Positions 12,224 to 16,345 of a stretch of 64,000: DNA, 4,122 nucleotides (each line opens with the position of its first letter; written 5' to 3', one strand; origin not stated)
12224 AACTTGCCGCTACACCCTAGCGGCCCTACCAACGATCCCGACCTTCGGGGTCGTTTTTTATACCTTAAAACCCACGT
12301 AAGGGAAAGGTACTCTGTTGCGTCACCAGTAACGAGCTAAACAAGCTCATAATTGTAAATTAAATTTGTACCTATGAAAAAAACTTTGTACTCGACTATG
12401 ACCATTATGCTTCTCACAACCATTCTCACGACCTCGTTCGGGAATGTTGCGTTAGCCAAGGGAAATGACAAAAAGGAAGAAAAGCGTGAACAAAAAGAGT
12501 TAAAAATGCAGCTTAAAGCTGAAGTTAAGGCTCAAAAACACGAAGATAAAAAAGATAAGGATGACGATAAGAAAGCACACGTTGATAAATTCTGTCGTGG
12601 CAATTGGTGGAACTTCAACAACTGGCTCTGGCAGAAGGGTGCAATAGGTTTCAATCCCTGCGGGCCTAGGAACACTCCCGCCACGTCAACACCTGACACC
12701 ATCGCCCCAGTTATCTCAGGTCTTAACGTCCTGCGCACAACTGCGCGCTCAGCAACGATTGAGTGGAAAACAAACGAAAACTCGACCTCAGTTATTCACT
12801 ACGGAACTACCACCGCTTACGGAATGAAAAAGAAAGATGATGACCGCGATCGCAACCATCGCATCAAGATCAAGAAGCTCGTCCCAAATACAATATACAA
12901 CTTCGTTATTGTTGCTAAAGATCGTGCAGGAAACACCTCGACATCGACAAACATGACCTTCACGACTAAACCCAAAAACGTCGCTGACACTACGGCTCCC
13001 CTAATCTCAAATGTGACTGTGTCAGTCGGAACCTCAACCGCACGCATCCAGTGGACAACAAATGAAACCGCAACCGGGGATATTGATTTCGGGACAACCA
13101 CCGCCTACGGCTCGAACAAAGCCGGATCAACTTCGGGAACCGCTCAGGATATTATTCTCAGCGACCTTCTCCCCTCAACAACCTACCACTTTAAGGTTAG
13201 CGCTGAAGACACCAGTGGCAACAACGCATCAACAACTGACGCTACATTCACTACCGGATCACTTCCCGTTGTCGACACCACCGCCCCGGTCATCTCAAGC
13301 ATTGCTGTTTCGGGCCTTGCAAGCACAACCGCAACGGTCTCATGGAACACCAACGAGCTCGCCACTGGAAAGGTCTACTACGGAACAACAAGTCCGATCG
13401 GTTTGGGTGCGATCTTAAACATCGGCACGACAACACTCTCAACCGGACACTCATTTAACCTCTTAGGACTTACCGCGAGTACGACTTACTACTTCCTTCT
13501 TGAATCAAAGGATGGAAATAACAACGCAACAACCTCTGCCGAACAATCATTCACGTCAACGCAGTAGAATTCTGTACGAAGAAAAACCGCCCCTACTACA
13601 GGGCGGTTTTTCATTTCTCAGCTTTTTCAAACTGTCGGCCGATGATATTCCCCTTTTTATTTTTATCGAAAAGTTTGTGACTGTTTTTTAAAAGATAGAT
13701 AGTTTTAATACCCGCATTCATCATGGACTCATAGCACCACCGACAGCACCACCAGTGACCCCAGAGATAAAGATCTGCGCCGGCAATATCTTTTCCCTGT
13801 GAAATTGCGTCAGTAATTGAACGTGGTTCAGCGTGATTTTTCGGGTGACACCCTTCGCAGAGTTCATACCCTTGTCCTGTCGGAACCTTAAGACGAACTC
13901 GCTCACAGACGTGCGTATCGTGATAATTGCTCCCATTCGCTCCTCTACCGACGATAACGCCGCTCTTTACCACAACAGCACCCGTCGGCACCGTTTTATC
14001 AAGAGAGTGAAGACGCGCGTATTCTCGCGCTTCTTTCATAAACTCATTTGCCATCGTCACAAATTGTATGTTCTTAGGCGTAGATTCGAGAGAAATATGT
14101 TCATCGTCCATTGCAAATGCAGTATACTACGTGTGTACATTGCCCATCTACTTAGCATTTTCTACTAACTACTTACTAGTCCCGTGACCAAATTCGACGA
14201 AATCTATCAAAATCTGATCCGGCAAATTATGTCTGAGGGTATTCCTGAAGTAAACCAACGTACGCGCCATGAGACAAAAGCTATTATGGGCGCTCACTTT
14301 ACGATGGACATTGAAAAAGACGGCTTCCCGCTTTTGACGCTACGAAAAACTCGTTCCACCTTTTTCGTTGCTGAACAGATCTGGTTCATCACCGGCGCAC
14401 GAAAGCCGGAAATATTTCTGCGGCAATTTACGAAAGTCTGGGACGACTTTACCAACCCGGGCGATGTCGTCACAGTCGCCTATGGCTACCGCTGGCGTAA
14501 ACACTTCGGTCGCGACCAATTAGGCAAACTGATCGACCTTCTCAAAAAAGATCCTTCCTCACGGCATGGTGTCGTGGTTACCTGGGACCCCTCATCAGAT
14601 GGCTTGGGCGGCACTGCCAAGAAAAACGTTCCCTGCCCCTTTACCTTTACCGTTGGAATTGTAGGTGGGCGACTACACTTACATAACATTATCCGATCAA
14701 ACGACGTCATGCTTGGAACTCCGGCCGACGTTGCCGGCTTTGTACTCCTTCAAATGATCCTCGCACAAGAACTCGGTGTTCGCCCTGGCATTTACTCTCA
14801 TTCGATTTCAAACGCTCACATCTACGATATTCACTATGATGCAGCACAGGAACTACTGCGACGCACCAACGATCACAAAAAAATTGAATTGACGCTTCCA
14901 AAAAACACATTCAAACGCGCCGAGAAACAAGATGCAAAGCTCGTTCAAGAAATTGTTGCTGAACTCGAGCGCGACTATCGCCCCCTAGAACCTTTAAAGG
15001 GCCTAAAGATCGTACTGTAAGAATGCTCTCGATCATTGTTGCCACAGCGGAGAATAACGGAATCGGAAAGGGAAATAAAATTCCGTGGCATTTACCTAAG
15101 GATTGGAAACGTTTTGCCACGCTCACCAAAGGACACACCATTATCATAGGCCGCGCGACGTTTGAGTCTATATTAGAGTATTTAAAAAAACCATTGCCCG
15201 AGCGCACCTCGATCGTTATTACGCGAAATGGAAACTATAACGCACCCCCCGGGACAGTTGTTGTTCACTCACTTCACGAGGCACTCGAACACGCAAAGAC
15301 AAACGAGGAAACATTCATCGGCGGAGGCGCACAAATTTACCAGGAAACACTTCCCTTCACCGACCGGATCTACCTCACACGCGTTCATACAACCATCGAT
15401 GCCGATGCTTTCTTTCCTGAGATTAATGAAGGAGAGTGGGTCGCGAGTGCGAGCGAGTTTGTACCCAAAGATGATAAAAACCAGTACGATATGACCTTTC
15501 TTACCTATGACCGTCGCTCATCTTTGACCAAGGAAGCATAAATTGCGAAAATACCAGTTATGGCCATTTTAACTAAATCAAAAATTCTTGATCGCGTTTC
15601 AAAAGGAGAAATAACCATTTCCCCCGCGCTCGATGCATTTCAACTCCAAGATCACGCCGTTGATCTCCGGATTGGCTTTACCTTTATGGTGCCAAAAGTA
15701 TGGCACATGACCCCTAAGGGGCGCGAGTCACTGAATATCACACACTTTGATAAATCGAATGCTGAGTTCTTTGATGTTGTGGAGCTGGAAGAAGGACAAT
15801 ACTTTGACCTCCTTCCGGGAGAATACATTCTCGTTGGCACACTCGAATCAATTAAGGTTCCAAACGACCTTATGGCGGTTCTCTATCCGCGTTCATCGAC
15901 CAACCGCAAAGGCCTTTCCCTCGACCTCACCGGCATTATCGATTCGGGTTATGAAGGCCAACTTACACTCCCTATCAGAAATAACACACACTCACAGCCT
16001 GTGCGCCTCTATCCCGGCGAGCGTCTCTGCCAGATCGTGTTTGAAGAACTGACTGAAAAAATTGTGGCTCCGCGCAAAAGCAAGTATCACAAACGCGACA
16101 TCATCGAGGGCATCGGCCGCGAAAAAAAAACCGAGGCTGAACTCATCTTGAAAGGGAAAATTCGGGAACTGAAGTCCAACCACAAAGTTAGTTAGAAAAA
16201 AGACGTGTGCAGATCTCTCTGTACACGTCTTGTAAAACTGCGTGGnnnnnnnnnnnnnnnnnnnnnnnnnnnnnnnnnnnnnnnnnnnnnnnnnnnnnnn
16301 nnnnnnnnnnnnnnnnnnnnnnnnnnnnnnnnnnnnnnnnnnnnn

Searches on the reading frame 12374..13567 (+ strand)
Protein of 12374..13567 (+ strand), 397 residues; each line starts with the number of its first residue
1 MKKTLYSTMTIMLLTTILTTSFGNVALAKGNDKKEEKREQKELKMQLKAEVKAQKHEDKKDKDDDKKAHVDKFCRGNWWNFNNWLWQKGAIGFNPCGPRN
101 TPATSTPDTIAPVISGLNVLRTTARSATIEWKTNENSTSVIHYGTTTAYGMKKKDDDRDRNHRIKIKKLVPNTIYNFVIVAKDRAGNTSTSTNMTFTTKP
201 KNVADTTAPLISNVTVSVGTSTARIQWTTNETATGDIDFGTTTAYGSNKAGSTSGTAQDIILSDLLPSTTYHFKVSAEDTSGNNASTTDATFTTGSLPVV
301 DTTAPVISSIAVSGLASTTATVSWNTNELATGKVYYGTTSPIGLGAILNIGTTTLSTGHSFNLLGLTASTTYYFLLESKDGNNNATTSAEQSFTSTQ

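Call 100: search_protein_families(library=pfam, max_evalue=0.00001, proteins=[window:12374-13567:+])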
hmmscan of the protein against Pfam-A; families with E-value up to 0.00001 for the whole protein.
window:12374-13567:+ (397 aa): 3 families
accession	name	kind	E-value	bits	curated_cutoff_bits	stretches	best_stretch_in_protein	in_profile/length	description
PF16656.11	Pur_ac_phosph_N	-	5.4e-19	69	30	2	309-394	5-92/93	Purple acid Phosphatase, N-terminal domain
PF00041.27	fn3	-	8.9e-14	51.9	25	0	212-288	4-79/84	Fibronectin type III domain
PF25059.1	FN3_DSCAM-DSCAML_C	-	2.6e-07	31.3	39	0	153-200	37-81/89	DSCAM/DSCAML C-terminal Fn3-like domain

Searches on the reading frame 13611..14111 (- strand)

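Call 100: search_protein_families(library=pfam, max_evalue=0.00001, proteins=[window:13611-14111:-])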
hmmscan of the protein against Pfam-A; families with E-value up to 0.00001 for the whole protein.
window:13611-14111:- (166 aa): 2 families
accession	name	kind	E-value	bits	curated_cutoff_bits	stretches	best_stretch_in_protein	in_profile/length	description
PF00383.29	dCMP_cyt_deam_1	-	4.4e-12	46.2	25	1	21-140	4-100/102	Cytidine and deoxycytidylate deaminase zinc-binding region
PF14437.12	MafB19-deam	-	3.1e-08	34.1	27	1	22-140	4-99/142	MafB19-like deaminase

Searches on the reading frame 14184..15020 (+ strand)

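Call 100: search_protein_families(library=pfam, max_evalue=0.00001, proteins=[window:14184-15020:+])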
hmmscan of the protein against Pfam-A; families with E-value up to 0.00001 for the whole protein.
window:14184-15020:+ (278 aa): 1 family
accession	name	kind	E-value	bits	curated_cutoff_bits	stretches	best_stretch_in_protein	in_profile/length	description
PF00303.24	Thymidylat_synt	-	6.7e-50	170.1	24.3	1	7-254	2-252/266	Thymidylate synthase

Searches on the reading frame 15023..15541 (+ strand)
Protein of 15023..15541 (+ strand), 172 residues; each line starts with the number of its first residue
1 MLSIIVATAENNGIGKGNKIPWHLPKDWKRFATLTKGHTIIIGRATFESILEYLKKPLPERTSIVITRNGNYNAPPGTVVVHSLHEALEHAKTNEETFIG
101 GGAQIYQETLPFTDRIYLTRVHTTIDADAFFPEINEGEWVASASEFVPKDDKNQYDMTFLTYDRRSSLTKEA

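Call 100: search_protein_families(library=pfam, max_evalue=0.00001, proteins=[window:15023-15541:+])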
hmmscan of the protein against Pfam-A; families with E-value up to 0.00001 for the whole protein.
window:15023-15541:+ (172 aa): 1 family
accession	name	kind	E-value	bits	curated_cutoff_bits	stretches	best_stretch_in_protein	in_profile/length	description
PF00186.24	DHFR_1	-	3.5e-56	189.7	25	1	1-164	1-159/159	Dihydrofolate reductase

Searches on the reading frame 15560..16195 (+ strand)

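Call 100: search_protein_families(library=pfam, max_evalue=0.00001, proteins=[window:15560-16195:+])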
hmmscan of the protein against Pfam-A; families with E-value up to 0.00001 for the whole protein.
window:15560-16195:+ (211 aa): 3 families
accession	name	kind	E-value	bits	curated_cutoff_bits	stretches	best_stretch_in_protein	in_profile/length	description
PF22769.1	DCD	-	6.5e-36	124.2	27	1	3-164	1-153/153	dCTP deaminase-like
PF00692.24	dUTPase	-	3.7e-14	53.1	22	1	81-169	23-109/129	dUTPase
PF06559.16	DCD_N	-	9.8e-09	35.7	21.4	1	3-162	4-161/164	2'-deoxycytidine 5'-triphosphate deaminase (DCD) N-terminal domain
